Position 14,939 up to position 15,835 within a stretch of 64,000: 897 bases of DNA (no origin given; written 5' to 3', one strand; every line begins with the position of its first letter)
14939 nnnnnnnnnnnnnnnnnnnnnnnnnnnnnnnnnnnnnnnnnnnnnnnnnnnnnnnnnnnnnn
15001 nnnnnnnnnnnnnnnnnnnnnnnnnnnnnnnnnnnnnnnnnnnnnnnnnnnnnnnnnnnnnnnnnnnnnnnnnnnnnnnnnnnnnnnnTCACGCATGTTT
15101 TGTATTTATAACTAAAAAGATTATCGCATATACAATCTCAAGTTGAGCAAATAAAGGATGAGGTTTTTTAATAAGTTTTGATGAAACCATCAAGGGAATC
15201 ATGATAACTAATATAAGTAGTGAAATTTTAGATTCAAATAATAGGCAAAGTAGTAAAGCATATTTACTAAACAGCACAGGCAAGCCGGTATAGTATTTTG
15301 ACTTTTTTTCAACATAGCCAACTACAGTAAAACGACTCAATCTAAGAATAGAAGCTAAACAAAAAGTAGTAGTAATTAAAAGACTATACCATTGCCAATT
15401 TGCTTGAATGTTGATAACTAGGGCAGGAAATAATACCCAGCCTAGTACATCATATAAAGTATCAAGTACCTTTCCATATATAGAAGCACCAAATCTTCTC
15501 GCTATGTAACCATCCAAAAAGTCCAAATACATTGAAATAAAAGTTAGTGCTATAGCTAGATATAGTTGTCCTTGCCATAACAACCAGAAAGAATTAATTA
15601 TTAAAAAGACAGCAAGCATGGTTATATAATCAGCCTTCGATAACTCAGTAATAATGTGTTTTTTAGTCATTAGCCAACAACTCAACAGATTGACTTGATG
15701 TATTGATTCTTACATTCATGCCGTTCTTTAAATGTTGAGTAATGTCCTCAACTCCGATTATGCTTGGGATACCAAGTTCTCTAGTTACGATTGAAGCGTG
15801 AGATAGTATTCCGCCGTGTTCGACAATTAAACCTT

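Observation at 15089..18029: Rifampin-phosphotransferase-like dikinase translationally coupled to a CDP-alcohol phosphatidyltransferase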

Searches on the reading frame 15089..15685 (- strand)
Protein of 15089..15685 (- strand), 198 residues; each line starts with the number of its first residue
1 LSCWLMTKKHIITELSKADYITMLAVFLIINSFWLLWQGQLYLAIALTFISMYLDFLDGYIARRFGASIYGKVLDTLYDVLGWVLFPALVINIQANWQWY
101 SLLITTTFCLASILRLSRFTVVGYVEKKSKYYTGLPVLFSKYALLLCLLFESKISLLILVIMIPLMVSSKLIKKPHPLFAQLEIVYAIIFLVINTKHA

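Call 4: search_protein_families(library=pfam, proteins=[window:15089-15685:-], max_evalue=0.01)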
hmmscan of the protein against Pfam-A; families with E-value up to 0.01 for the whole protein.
window:15089-15685:- (198 aa): 1 family
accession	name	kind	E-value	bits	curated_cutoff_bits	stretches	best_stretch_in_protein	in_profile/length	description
PF01066.26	CDP-OH_P_transf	-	8.4e-17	62.4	22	1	18-167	4-134/152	CDP-alcohol phosphatidyltransferase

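Call 5: search_protein_families(library=ncbifam, proteins=[window:15089-15685:-], max_evalue=0.001)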
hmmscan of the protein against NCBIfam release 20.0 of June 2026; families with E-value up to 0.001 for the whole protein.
window:15089-15685:- (198 aa): 9 families
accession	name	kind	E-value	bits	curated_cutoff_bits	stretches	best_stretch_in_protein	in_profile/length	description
TIGR00473.1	pssA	equivalog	1.4e-21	77.2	107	1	22-169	1-149/153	CDP-diacylglycerol--serine O-phosphatidyltransferase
NF038087.1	arch_ser_synth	exception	1.2e-15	57.8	240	1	16-180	5-177/216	archaetidylserine synthase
TIGR04217.1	archae_ser_T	exception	1.4e-14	54.4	200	1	11-190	3-184/221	archaetidylserine synthase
NF038086.1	anchor_synt_A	exception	8.5e-09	35.5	200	1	12-168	4-169/222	protein sorting system archaetidylserine synthase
NF045883.1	PIPSynth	equivalog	7.2e-08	32.3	170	1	17-112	24-123/197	phosphatidylinositol phosphate synthase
NF045887.1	PhCholSynPs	equivalog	7.7e-05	22.4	300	1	41-192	38-194/235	phosphatidylcholine synthase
NF040950.1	archin_ph_syn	equivalog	7.9e-05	22.6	180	1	16-108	24-120/191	archaetidylinositol phosphate synthase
TIGR00560.1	pgsA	equivalog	0.00038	21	109.1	0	27-106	18-97/183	CDP-diacylglycerol--glycerol-3-phosphate 3-phosphatidyltransferase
NF053678.1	ClpnSynClsA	equivalog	0.00091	19.4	240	0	33-147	22-136/180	cardiolipin synthase ClsA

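Call 64: find_homologous_proteins(query=window:15089-15670:-, max_evalue=1e-8)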
Query window:15089-15670:- (193 aa): 156 proteins with E <= 1e-8 among 482 candidates; the best 120 are listed.
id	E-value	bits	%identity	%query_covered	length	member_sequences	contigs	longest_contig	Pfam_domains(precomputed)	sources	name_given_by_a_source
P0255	1.5e-116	405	100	100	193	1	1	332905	PF01066.27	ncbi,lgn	-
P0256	5.6e-94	331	78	100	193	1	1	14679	PF01066.27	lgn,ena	-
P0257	6.2e-90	318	77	100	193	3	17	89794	PF01066.27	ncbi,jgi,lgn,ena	jgi:CDP-diacylglycerol--serine O-phosphatidyltransferase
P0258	1.8e-82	294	67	100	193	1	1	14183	PF01066.27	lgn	-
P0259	2.6e-82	293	69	96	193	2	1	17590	PF01066.27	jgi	jgi:phosphatidylserine synthase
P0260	3.3e-82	293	64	99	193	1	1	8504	PF01066.27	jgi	jgi:phosphatidylserine synthase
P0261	1.4e-81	291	67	100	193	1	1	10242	PF01066.27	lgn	-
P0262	1.6e-81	291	69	96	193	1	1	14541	PF01066.27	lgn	-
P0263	2.0e-81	291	69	96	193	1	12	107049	PF01066.27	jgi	jgi:phosphatidylserine synthase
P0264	5.5e-81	289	70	96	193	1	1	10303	PF01066.27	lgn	-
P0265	6.3e-81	289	69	96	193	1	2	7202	PF01066.27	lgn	-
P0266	8.7e-81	288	65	100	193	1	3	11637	PF01066.27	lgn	-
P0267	9.4e-81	288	66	99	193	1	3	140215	PF01066.27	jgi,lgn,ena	-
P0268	1.9e-80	287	66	98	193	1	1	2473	PF01066.27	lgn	-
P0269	7.6e-80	285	68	96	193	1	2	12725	PF01066.27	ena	-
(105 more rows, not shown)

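Call 66: search_solved_structures(query=window:15089-15670:-, max_evalue=0.01)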
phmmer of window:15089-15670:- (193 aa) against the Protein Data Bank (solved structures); distinct sequences matched with E-value up to 0.01: 4.
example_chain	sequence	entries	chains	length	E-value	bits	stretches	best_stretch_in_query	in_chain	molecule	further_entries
7pow_A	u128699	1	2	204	4.6e-11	46.4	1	12-180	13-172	CDP-diacylglycerol--serine O-phosphatidyltransferase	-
7b1k_A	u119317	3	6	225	5.5e-11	46.1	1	12-180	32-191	CDP-diacylglycerol--serine O-phosphatidyltransferase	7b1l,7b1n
6h53_A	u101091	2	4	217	0.004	20.5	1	14-108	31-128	CDP-diacylglycerol--inositol 3-phosphatidyltransferase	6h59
6h5a_A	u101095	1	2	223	0.0043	20.4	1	14-108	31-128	CDP-diacylglycerol--inositol 3-phosphatidyltransferase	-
